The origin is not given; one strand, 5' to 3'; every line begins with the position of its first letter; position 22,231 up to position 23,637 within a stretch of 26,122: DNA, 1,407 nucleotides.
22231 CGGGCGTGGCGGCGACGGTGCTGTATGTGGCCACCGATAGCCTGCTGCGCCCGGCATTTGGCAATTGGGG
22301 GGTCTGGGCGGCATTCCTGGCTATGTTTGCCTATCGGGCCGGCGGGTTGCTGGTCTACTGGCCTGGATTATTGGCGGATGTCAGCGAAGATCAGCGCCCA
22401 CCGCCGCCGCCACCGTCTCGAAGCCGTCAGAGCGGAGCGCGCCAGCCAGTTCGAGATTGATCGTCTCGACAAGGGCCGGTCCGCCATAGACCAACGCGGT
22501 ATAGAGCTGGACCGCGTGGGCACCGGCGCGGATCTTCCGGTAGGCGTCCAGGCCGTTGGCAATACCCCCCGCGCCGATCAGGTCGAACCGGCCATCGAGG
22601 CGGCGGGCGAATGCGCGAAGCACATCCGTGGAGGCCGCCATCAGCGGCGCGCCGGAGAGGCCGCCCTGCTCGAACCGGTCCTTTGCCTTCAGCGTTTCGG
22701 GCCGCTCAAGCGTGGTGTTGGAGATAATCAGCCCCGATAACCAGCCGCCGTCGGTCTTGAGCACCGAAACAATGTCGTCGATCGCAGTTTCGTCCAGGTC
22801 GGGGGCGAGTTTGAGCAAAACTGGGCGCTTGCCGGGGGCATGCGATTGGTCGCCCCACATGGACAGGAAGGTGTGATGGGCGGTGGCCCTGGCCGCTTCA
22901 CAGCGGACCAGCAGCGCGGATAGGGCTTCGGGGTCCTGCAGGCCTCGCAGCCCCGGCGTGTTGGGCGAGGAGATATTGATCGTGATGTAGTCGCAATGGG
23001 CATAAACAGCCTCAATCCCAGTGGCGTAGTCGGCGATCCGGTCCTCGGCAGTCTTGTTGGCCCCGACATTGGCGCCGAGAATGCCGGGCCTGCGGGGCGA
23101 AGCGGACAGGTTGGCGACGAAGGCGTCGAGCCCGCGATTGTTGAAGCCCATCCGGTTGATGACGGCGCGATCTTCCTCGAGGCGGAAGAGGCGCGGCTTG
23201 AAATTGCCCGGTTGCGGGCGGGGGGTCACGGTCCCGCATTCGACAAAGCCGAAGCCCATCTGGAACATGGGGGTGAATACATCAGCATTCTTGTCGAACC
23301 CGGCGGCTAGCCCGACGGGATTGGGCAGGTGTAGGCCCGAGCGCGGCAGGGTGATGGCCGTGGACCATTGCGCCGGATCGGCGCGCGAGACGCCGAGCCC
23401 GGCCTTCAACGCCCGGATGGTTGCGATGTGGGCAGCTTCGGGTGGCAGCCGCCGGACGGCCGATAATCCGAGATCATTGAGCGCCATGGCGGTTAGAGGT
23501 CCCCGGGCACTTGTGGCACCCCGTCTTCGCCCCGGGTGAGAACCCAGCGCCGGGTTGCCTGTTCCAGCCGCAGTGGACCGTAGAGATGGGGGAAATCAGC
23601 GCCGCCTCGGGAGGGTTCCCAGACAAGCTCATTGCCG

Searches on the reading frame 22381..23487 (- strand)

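Call 14: search_protein_families(library=pfam, proteins=[window:22381-23487:-], max_evalue=0.001)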
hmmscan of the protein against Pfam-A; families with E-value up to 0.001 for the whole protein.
window:22381-23487:- (368 aa): 1 family
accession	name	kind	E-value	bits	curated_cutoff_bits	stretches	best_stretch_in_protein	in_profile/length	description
PF01180.27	DHO_dh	-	6.8e-73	245.8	27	1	51-349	8-289/291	Dihydroorotate dehydrogenase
